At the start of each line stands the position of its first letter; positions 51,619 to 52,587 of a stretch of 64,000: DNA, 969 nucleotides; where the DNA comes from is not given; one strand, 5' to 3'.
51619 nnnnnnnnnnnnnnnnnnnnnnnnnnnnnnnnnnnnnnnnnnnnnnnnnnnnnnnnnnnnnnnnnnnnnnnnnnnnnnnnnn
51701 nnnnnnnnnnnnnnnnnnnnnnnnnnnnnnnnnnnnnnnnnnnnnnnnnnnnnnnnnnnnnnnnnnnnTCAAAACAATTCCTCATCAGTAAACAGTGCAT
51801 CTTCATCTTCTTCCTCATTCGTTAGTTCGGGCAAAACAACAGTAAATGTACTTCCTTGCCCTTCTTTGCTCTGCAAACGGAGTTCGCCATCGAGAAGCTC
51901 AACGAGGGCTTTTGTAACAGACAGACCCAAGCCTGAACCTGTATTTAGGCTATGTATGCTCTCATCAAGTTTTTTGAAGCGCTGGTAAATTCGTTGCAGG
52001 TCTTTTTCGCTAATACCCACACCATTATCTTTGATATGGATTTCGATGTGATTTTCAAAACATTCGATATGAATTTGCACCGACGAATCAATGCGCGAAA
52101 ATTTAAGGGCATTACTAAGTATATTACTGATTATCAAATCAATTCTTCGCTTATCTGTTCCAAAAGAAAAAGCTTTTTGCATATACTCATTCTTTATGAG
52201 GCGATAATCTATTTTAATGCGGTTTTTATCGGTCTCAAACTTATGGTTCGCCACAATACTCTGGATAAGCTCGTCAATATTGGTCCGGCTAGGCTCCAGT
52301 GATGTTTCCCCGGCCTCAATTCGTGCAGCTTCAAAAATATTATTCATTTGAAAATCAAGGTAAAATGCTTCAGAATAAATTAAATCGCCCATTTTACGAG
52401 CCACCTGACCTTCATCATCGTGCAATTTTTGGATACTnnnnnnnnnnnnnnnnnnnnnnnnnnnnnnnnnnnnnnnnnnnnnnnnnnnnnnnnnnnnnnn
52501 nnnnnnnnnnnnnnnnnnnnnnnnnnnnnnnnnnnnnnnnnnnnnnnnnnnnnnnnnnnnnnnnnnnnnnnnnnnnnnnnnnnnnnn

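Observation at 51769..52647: Kinase-like gene between cheR and cheD has an intact ATPase domain but Asn in place of the phospho-acceptor His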

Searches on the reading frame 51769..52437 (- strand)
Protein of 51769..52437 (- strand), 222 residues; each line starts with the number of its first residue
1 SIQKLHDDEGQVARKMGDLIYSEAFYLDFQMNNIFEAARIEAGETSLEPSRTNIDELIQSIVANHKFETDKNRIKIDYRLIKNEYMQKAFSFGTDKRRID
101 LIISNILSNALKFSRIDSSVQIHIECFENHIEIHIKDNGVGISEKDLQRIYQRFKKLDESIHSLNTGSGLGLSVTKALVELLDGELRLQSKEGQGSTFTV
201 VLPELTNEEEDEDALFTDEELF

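Call 21: search_protein_representatives(protein=window:51769-52437:-)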
Query: 222 residues. Proteins with E-value up to 0.001 (for the whole library): 958289; up to 1e-10: 322683; up to 1e-30: 484. The best 150 are listed.
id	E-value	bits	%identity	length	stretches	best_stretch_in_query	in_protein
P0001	2.2e-137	471.8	100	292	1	1-222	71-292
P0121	3.6e-51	190.3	26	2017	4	19-204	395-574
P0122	5.6e-46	173.4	48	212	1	17-212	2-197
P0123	9.2e-44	166.1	42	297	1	12-219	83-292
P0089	1.4e-43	165.6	42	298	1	1-208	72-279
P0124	1.2e-42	162.5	29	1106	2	14-204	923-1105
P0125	3.5e-42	161.0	41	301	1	12-222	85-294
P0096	5.7e-42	160.3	44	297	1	2-220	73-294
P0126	7.3e-42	159.9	39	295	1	3-220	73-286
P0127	1.9e-41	158.6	28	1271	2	31-203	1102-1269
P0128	2.3e-41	158.3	39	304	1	8-210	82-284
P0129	2.5e-41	158.2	26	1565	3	13-204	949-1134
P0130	5.0e-41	157.2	33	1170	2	33-210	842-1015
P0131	5.9e-41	157.0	28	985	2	16-204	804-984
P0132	8.1e-41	156.5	43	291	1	8-218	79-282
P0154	7.3e-39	150.1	38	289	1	2-209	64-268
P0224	2.4e-35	138.6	37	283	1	5-222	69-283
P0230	3.5e-35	138.1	38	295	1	3-209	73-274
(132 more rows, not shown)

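Call 24: find_encoding_contigs(protein=P0126, flank=6000, max_places=2)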
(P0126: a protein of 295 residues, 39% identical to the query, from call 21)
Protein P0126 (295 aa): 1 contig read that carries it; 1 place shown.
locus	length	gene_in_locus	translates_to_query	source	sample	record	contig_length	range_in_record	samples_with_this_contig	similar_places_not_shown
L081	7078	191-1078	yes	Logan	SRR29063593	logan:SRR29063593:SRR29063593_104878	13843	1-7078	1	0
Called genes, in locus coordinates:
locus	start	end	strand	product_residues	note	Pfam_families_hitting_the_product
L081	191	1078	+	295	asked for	PF02518:HATPase_c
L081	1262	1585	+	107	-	PF03975:CheD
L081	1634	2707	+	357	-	PF00072:Response_reg, PF01339:CheB_methylest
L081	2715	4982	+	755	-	PF01590:GAF, PF13185:GAF_2, PF13188:PAS_8 (faint), PF08447:PAS_3 (faint), PF13426:PAS_9, PF08448:PAS_4, PF00989:PAS, PF13426:PAS_9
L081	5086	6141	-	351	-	PF04464:Glyphos_transf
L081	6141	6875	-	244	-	PF00483:NTP_transferase, PF12804:NTP_transf_3, PF20202:DUF6564 (weak)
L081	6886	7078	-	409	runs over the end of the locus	PF00155:Aminotran_1_2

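Call 49: find_encoding_contigs(protein=P0224, flank=7000, max_places=1)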
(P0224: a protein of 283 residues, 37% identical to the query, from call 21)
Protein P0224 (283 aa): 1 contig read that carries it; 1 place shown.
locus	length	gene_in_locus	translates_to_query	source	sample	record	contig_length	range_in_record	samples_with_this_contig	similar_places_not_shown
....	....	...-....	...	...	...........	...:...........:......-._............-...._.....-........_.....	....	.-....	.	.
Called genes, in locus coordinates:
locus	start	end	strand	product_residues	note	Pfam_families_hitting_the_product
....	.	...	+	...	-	?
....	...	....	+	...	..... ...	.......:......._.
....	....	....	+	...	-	?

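Call 50: find_encoding_contigs(protein=P0230, flank=7000, max_places=1)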
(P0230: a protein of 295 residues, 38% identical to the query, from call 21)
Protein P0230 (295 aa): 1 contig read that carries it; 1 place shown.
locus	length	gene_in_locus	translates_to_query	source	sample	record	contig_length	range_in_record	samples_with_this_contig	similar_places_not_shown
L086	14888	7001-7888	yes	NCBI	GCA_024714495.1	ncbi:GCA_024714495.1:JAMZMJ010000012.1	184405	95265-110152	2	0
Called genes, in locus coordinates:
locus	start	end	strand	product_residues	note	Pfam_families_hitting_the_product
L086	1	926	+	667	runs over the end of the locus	PF01627:Hpt, PF02895:H-kinase_dim, PF02518:HATPase_c, PF01584:CheW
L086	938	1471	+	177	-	PF01584:CheW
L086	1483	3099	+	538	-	PF12729:4HB_MCP_1 (weak), PF00015:MCPsignal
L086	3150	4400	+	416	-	PF13372:Alginate_exp (faint)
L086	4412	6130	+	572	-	PF02203:TarH, PF12729:4HB_MCP_1, PF00015:MCPsignal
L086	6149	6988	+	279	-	PF03705:CheR_N, PF01739:CheR, PF08242:Methyltransf_12 (weak), PF13649:Methyltransf_25 (faint)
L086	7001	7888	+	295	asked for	PF13581:HATPase_c_2 (weak), PF02518:HATPase_c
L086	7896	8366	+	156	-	PF03975:CheD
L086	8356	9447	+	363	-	PF00072:Response_reg, PF01339:CheB_methylest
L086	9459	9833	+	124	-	PF00072:Response_reg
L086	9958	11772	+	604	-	PF13188:PAS_8 (weak), PF13426:PAS_9, PF00512:HisKA, PF02518:HATPase_c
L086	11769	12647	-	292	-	PF20434:BD-FAE, PF07859:Abhydrolase_3, PF01738:DLH, PF00326:Peptidase_S9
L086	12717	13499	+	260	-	PF20240:DUF6597, PF00165:HTH_AraC (faint), PF12833:HTH_18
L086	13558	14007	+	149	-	PF19780:DUF6265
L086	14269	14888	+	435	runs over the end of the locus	PF00155:Aminotran_1_2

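Call 51: find_encoding_contigs(protein=P0154, flank=7000, max_places=1)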
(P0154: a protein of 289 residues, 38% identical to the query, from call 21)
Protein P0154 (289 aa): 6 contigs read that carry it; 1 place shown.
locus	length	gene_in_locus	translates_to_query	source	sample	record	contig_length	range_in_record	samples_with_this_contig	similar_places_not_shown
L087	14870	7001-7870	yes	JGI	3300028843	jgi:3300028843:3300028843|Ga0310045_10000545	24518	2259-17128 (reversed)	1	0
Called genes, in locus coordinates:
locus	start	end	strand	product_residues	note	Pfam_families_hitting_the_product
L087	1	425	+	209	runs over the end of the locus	-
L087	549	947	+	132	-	-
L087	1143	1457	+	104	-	-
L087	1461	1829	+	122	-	PF00072:Response_reg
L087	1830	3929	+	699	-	PF01627:Hpt, PF02895:H-kinase_dim, PF02518:HATPase_c, PF01584:CheW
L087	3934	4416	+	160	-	PF01584:CheW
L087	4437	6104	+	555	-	PF12729:4HB_MCP_1, PF00672:HAMP (faint), PF00015:MCPsignal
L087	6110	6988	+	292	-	PF03705:CheR_N, PF01739:CheR, PF08242:Methyltransf_12 (faint), PF13649:Methyltransf_25 (faint)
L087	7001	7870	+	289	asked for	PF02518:HATPase_c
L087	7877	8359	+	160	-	PF03975:CheD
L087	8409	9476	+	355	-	PF00072:Response_reg, PF01339:CheB_methylest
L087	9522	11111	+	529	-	PF00072:Response_reg, PF00512:HisKA, PF02518:HATPase_c, PF00072:Response_reg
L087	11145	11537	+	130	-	PF00072:Response_reg, PF03709:OKR_DC_1_N (weak)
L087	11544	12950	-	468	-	PF00756:Esterase, PF18962:Por_Secre_tail (weak)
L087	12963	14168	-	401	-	PF01053:Cys_Met_Meta_PP, PF00155:Aminotran_1_2 (weak), PF00266:Aminotran_5, PF01041:DegT_DnrJ_EryC1 (faint)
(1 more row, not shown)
